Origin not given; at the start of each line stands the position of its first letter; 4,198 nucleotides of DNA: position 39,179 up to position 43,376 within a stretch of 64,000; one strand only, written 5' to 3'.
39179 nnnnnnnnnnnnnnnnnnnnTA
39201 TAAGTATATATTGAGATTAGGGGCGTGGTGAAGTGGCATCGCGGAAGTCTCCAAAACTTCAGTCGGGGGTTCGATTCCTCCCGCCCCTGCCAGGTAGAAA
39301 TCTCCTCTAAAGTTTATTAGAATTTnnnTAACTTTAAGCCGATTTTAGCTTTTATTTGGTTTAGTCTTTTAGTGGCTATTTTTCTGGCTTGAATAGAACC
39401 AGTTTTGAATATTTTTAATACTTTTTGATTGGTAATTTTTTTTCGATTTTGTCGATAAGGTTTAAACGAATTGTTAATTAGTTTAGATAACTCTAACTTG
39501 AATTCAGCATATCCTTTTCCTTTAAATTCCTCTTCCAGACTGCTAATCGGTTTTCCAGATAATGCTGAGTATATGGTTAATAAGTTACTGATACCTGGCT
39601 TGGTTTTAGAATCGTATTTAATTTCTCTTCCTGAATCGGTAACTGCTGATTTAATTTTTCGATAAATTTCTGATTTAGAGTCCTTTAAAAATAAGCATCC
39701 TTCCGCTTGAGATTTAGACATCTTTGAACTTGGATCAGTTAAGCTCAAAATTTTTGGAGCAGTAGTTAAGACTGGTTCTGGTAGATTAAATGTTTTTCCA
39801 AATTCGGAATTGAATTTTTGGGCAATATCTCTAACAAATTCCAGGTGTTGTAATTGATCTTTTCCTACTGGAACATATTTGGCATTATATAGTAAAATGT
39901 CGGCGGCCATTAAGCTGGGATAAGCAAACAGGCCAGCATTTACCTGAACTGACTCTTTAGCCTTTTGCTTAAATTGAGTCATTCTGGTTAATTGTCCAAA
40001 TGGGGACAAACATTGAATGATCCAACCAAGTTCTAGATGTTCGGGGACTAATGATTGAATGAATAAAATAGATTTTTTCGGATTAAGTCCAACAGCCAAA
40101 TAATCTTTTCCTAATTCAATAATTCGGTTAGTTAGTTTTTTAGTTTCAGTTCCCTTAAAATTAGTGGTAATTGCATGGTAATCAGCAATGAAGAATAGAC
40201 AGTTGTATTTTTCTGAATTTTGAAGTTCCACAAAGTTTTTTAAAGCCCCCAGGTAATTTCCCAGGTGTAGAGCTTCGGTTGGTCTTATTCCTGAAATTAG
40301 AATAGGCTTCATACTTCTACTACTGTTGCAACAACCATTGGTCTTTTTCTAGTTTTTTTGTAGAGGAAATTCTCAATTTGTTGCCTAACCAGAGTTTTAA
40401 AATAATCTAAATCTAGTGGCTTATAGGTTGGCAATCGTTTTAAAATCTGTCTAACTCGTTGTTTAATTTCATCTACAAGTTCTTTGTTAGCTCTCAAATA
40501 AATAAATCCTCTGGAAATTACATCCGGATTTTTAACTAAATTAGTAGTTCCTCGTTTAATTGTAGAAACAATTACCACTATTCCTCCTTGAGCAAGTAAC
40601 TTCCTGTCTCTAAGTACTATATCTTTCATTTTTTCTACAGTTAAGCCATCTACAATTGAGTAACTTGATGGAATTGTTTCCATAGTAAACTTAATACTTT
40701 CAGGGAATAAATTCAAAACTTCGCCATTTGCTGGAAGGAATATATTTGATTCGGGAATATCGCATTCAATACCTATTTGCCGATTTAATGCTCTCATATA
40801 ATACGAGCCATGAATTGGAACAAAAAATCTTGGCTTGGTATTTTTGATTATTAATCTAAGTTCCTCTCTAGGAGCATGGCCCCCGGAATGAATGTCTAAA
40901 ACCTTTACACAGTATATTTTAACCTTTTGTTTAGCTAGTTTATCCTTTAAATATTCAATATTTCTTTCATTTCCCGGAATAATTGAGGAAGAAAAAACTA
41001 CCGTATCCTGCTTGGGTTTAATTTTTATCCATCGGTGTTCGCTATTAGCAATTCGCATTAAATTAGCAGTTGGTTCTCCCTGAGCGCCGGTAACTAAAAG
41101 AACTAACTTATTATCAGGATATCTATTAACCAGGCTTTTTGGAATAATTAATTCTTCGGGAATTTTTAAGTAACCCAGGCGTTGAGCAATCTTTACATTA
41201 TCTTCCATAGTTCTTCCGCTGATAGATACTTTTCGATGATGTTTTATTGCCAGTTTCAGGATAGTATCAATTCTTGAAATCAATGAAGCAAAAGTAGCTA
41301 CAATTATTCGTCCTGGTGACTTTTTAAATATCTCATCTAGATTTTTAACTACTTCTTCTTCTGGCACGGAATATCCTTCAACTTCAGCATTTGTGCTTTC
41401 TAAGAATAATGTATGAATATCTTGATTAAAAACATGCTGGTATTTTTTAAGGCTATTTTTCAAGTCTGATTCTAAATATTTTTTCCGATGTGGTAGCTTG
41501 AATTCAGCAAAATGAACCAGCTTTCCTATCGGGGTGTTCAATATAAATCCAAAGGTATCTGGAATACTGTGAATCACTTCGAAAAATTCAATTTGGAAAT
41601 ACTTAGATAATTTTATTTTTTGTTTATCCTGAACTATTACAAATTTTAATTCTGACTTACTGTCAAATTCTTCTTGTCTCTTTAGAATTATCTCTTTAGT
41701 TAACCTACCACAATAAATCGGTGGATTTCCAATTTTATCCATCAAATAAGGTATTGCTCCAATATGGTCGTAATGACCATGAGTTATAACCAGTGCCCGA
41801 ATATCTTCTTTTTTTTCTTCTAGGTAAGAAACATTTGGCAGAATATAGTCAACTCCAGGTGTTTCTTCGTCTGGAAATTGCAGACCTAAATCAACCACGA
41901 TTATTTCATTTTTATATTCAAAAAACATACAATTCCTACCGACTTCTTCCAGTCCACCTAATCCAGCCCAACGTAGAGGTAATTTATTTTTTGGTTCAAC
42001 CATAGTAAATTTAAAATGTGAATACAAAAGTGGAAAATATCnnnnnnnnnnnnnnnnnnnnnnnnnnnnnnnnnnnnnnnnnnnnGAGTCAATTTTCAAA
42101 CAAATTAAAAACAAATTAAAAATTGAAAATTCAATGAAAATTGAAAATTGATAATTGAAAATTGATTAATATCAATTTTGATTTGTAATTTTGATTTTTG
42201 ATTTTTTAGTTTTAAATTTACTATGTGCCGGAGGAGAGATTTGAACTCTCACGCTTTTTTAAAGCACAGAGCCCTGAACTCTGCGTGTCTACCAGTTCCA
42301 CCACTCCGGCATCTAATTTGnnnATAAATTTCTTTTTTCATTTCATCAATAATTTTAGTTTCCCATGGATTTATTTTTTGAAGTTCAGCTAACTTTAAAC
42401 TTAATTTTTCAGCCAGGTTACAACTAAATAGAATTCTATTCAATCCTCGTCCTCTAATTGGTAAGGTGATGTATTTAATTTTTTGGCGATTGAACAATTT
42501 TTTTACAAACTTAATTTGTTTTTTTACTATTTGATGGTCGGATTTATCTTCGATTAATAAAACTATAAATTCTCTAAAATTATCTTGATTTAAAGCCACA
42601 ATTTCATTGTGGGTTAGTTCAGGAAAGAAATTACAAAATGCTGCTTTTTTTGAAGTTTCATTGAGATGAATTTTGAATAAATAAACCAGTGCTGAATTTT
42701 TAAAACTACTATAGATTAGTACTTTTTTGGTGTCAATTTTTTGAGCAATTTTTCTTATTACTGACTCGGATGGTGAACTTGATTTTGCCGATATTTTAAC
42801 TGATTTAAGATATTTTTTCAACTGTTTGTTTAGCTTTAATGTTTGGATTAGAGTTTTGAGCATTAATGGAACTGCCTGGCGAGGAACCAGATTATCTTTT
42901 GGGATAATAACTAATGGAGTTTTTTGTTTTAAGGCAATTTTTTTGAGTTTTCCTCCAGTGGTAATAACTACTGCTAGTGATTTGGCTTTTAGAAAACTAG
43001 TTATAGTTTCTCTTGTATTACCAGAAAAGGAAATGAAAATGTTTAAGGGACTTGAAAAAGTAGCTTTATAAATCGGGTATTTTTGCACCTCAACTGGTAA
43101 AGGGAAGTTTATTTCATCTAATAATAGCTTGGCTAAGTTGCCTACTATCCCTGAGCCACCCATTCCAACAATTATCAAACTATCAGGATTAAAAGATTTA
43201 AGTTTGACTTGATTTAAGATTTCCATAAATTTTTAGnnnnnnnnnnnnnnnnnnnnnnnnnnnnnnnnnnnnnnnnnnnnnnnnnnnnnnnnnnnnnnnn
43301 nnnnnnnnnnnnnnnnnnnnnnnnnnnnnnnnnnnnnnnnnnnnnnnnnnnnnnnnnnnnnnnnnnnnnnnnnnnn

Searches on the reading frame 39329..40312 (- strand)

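Call 63: search_protein_families(library=pfam, proteins=[window:39329-40312:-], max_evalue=0.0001)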
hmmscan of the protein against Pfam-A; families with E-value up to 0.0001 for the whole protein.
window:39329-40312:- (328 aa): 1 family
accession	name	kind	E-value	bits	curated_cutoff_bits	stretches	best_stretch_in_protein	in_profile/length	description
PF00579.31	tRNA-synt_1b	-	2.3e-75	254.1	21.1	1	4-283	7-291/292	tRNA synthetases class I (W and Y)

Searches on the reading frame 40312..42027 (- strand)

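Call 63: search_protein_families(library=pfam, proteins=[window:40312-42027:-], max_evalue=0.0001)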
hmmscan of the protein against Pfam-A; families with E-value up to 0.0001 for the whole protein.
window:40312-42027:- (572 aa): 5 families
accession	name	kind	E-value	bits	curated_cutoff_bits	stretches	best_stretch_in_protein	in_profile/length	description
PF22505.1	RNase_J_b_CASP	-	9.7e-43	145.4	27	1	239-363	2-125/126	Ribonuclease J, beta-CASP domain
PF17770.6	RNase_J_C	-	1.7e-27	96.8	23.8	1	471-572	1-102/102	Ribonuclease J C-terminal domain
PF00753.33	Lactamase_B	-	2.3e-12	47.7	22.7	1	29-123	4-91/196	Metallo-beta-lactamase superfamily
PF12706.13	Lactamase_B_2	-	8.9e-09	35.7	27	1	71-174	26-141/200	Beta-lactamase superfamily domain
PF07521.17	RMMBL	-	2.7e-06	27.7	21.6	1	376-425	8-63/63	Zn-dependent metallo-hydrolase RNA specificity domain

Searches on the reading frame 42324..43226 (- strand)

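Call 63: search_protein_families(library=pfam, proteins=[window:42324-43226:-], max_evalue=0.0001)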
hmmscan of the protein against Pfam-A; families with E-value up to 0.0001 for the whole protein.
window:42324-43226:- (301 aa): 2 families
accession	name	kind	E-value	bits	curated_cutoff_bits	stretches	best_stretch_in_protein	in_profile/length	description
PF10432.14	bact-PGI_C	-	3e-28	99.1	24.5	1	158-300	6-151/151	Bacterial phospho-glucose isomerase C-terminal SIS domain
PF01380.27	SIS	-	2.7e-05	24.4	25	1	14-85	5-80/131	SIS domain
